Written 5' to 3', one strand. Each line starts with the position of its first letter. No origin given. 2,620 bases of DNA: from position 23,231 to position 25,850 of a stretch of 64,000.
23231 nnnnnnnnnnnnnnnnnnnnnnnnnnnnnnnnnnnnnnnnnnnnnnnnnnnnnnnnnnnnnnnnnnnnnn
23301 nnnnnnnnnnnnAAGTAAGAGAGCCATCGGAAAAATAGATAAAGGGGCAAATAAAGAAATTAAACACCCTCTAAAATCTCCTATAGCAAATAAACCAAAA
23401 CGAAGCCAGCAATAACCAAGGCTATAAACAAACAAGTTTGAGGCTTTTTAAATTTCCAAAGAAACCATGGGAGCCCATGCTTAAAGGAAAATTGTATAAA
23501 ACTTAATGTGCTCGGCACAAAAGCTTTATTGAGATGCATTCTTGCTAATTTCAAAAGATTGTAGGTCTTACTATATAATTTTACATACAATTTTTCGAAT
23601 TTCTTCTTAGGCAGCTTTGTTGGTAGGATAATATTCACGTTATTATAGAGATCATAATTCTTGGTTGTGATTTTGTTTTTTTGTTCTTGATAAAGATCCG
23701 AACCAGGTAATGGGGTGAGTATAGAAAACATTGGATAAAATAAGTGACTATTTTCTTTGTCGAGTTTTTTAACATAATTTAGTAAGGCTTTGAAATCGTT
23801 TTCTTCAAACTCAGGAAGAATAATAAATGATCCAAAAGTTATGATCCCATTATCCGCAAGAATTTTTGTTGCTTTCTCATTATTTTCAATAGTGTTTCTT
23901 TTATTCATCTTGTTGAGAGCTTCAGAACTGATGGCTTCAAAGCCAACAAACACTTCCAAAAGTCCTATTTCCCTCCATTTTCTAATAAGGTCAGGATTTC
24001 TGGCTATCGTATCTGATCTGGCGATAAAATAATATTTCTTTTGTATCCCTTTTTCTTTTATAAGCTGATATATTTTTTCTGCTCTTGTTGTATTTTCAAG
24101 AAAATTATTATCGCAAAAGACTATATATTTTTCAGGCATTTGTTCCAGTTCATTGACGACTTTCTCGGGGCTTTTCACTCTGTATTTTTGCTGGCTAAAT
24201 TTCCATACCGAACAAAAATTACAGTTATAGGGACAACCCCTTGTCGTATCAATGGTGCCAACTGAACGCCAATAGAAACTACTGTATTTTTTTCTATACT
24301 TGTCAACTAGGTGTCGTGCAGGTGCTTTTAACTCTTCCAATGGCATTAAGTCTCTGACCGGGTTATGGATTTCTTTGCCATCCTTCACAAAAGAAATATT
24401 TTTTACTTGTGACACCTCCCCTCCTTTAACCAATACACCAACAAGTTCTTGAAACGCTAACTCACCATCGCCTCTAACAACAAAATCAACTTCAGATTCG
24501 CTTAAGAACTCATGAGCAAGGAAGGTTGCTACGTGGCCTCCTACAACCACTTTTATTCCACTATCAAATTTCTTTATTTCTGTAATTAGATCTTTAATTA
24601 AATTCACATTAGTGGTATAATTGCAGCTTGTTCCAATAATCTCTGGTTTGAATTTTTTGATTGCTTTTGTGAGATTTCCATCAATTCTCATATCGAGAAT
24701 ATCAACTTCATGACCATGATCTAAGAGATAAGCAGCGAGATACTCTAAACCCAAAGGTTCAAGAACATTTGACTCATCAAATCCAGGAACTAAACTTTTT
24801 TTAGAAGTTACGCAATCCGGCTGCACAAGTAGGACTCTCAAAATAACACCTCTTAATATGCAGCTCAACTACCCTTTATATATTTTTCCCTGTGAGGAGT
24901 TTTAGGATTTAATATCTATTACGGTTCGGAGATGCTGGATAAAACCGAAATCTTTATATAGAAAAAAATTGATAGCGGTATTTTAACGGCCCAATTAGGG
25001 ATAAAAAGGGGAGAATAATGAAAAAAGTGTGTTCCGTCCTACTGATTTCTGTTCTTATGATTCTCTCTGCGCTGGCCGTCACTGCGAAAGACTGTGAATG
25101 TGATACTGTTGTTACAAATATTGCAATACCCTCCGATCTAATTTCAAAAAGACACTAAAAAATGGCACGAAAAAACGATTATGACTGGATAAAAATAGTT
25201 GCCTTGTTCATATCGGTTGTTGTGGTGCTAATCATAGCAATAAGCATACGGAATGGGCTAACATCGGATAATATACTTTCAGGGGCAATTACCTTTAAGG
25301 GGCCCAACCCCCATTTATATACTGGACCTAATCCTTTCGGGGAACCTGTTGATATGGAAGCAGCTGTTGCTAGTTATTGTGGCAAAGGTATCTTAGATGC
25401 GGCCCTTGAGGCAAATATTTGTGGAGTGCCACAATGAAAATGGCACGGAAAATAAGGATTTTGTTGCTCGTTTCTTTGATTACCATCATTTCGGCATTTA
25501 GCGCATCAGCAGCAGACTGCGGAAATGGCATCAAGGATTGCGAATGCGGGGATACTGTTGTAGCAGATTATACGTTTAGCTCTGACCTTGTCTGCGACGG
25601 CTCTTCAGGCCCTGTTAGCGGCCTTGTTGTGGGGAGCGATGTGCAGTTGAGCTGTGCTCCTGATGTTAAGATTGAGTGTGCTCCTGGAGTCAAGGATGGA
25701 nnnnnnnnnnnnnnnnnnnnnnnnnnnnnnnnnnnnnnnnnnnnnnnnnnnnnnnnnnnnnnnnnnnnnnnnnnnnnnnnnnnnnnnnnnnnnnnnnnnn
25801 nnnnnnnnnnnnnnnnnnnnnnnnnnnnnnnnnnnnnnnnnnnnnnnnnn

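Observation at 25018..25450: Two small ORFs echo the N-terminus and start context of the giant gene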

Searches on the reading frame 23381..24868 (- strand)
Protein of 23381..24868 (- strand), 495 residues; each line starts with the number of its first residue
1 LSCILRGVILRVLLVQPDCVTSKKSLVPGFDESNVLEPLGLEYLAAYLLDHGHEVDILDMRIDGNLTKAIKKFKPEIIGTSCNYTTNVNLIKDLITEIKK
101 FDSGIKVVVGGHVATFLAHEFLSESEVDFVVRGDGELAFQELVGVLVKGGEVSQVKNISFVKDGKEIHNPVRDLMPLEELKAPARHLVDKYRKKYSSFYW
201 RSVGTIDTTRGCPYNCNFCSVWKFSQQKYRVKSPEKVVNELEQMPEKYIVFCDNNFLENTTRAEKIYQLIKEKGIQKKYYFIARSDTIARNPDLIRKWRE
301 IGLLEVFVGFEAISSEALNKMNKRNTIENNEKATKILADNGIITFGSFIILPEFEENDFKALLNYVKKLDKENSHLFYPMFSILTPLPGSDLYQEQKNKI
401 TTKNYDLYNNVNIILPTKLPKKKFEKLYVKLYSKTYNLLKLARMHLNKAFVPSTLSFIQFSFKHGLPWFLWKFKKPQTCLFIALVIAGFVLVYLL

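Call 11: search_protein_families(library=pfam, proteins=[window:23381-24868:-], max_evalue=0.01)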
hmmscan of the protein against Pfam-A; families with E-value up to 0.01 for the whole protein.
window:23381-24868:- (495 aa): 3 families
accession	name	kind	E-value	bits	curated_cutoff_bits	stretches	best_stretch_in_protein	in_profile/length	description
PF02310.24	B12-binding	-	6.5e-28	97.4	32.1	1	35-143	11-121/121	B12 binding domain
PF04055.27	Radical_SAM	-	4.7e-21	76.1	29.5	1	208-365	3-165/166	Radical SAM superfamily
PF01780.25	Ribosomal_L37ae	-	0.0053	17.3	21.9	1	187-229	7-49/85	Ribosomal L37ae protein family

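Call 35: find_related_loci(query=window:23381-24823:-, collection=genome_contigs, flank=10000)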
Query window:23381-24823:- (480 aa) in genome_contigs; peptide patterns used: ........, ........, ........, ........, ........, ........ (x = any residue, [..] = any of these).
83 stretches matched a pattern; 8 encode a relative of the query (tblastn E <= 1e-3); 8 distinct loci.
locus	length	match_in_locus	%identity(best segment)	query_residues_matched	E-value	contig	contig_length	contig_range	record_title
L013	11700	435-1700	38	8-434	2e-96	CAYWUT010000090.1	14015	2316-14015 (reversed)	MAG TPA_asm: uncultured Spirochaetota bacterium isolate binchicken_co334_240 genome assembly, contig: NODE_7703_length_1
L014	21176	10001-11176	37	22-421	1e-87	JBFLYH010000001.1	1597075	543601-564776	MAG: candidate division FCPU426 bacterium isolate MAG080 MAG080_1, whole genome shotgun sequence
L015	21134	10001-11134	27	19-391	4e-33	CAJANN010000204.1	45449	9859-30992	MAG: uncultured Rhodospirillaceae bacterium isolate Loc080925-5-5m_bin-0134 genome assembly, contig: bin-0134:204/370, w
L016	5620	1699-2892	28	1-393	1e-31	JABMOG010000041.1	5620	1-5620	MAG: Rhodospirillales bacterium isolate bin.259 k141_689950, whole genome shotgun sequence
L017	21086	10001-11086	25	28-382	2e-24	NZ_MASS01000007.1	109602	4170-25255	Desulfosporosinus sp. BG contig00007, whole genome shotgun sequence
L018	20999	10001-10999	26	28-355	2e-22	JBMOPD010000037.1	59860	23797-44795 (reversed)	MAG: Bacillota bacterium isolate Betzabe_MAG119 MAG119_37, whole genome shotgun sequence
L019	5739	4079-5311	24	23-425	1e-20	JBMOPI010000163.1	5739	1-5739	MAG: Bacillota bacterium isolate Betzabe_MAG124 MAG124_163, whole genome shotgun sequence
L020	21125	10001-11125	25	28-391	2e-23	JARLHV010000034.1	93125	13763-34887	MAG: Desulfosporosinus sp. isolate MAG_BO295 MetaBAT2_Bin_295_Oxic_k141_459054, whole genome shotgun sequence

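Call 60: find_encoding_contigs(protein=window:23381-24826:-, flank=3000, max_places=10)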
Protein window:23381-24826:- (481 aa): 3 contigs read that carry it; 3 places shown.
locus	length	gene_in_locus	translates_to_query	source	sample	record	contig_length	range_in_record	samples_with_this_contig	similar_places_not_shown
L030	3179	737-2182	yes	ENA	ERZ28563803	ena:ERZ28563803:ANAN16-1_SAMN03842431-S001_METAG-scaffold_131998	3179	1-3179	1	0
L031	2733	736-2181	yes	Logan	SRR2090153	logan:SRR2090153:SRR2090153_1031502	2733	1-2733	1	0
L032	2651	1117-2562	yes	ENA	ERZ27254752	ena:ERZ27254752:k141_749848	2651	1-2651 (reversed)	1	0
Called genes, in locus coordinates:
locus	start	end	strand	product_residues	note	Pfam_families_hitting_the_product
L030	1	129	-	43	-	?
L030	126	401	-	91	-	-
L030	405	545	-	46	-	-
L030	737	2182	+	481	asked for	PF02310:B12-binding, PF04055:Radical_SAM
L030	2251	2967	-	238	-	PF00702:Hydrolase, PF12710:HAD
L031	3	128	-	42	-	?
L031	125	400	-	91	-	-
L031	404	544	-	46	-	-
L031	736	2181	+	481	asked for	PF02310:B12-binding, PF04055:Radical_SAM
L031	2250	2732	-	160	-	?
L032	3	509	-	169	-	?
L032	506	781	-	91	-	-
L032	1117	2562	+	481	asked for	PF02310:B12-binding, PF04055:Radical_SAM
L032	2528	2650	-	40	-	?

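Call 61: find_encoding_contigs(protein=window:23381-24841:-, flank=3000, max_places=10)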
Protein window:23381-24841:- (486 aa): 4 contigs read that carry it; 1 place shown.
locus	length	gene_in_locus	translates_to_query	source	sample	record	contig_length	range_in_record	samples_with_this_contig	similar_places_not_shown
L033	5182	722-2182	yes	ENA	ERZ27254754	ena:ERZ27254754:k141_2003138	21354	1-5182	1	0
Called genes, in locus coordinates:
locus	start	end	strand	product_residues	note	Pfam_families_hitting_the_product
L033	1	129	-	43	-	?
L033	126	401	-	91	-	-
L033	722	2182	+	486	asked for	PF02310:B12-binding, PF04055:Radical_SAM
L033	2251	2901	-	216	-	PF00702:Hydrolase, PF12710:HAD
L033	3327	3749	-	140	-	-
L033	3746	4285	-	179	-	PF01909:NTP_transf_2, PF18765:Polbeta (weak)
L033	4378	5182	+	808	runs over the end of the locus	PF02359:CDC48_N, PF06414:Zeta_toxin (faint), PF07726:AAA_3 (faint), PF02933:CDC48_2, PF00004:AAA, PF17862:AAA_lid_3, PF00004:AAA, PF17862:AAA_lid_3, +23 more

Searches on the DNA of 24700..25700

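Call 53: search_rna_families(source=window, start=24700, end=25700, threshold=evalue, max_evalue=1)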
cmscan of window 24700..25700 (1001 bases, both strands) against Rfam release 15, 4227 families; matches with E-value up to 1: 0.
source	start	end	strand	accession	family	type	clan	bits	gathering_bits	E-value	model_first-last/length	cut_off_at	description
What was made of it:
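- Tried and rejected: Rfam search of 24700-25700 found nothing (call 53).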

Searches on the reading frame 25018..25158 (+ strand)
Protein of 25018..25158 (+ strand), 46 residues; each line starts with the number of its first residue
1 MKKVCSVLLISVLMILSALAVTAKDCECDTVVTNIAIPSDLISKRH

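Call 11: search_protein_families(library=pfam, proteins=[window:25018-25158:+], max_evalue=0.01)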
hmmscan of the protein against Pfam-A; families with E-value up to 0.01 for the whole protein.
window:25018-25158:+ (46 aa): 0 families

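Call 13: find_encoding_contigs(protein=window:25018-25158:+, flank=10000, max_places=10)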
Protein window:25018-25158:+ (46 aa): 3 contigs read that carry it; 3 places shown.
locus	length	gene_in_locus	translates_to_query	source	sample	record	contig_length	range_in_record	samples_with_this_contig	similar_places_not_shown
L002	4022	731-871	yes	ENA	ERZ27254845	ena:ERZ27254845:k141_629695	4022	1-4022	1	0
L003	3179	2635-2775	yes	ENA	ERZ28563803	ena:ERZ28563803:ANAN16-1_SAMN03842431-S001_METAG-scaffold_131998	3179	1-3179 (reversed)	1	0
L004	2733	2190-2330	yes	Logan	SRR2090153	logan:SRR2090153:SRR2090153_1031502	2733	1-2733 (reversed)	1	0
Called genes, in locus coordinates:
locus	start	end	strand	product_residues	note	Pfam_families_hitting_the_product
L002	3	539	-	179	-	?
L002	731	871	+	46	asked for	-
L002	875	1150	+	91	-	-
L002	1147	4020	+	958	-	?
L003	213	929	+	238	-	PF00702:Hydrolase, PF12710:HAD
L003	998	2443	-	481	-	PF02310:B12-binding, PF04055:Radical_SAM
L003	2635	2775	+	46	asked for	-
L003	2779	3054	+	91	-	-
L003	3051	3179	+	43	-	?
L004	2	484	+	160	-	?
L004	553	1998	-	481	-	PF02310:B12-binding, PF04055:Radical_SAM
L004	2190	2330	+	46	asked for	-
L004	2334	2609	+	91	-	-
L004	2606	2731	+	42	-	?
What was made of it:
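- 25018..25158 (+): ORF1, 46 codons. It has a Sec-type signal peptide (aa 1-23) followed by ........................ It is a truncated paralogue (5' stub) of the giant gene's start. It was called as a gene in 3 independent assemblies (call 13).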

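Call 41: find_homologous_proteins(query=window:25018-25155:+, max_evalue=10)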
Query window:25018-25155:+ (46 aa): 1 proteins with E <= 10 among 3 candidates.
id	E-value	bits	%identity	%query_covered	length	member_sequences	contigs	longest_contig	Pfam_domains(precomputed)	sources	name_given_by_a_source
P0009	3.9e-20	86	100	100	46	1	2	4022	-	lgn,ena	-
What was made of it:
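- No homologue of ORF1 exists among 5.8 billion proteins (call 41).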

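Call 54: search_protein_families(library=ncbifam, proteins=[window:25018-25158:+], max_evalue=0.1)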
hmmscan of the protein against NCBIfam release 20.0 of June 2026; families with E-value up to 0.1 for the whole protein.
window:25018-25158:+ (46 aa): 1 family
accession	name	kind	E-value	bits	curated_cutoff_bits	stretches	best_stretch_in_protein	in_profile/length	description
NF040942.2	hypo_ExtJ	equivalog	0.016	15.6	52.5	1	1-29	1-29/77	selenite/tellurite reduction operon protein ExtJ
